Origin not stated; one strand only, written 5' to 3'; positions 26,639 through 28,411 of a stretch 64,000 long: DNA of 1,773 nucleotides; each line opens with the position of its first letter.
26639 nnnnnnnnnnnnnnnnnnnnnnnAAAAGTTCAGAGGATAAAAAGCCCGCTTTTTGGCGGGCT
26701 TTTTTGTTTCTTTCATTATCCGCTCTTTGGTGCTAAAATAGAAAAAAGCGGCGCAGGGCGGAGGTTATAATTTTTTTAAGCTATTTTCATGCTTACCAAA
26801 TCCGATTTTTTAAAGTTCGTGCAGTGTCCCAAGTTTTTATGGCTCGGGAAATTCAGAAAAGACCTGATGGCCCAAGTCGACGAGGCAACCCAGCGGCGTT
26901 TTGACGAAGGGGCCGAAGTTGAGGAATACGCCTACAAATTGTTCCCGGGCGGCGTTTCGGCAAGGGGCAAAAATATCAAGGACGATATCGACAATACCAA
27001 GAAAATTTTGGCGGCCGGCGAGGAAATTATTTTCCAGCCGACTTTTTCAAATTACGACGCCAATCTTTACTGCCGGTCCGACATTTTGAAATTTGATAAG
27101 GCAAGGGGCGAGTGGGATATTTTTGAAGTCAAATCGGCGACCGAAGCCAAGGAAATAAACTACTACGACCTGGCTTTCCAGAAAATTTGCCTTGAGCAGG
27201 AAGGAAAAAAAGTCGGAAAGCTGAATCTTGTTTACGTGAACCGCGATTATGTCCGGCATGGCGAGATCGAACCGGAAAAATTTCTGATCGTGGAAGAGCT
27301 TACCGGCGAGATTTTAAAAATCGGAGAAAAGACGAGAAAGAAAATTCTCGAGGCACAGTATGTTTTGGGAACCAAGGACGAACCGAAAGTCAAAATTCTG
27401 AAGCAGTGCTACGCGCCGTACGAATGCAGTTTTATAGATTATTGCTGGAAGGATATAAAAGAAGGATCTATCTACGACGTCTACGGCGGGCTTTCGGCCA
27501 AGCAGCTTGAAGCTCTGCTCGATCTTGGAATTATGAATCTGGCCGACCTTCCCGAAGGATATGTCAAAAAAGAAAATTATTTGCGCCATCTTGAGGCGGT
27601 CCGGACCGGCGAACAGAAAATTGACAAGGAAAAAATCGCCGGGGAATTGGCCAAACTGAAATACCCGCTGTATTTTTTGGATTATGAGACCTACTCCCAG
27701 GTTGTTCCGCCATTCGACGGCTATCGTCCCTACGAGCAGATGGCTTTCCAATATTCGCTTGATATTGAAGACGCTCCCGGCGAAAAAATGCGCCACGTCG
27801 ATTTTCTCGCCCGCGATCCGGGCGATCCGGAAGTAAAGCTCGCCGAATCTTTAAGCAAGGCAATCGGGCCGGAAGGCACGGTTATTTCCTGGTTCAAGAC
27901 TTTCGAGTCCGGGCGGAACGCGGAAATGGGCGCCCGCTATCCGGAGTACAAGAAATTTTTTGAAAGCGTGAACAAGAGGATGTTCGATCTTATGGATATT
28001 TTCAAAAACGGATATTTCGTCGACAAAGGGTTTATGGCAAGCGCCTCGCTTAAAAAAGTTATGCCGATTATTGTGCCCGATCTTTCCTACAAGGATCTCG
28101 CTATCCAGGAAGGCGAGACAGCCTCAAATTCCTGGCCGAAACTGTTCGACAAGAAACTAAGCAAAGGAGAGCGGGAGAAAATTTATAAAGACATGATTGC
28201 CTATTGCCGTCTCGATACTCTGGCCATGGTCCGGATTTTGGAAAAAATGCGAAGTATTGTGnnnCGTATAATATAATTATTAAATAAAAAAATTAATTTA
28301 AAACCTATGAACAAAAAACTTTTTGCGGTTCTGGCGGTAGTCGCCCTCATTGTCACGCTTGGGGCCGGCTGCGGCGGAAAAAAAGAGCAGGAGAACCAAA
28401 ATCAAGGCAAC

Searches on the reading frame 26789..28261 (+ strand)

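Call 24: search_protein_families(library=pfam, max_evalue=0.00001, proteins=[window:26789-28261:+])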
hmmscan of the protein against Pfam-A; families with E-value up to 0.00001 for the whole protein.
window:26789-28261:+ (491 aa): 1 family
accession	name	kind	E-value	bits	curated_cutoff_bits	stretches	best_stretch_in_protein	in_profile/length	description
PF11074.14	DUF2779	-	1.1e-36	126.3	23.3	1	295-420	1-126/126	Domain of unknown function(DUF2779)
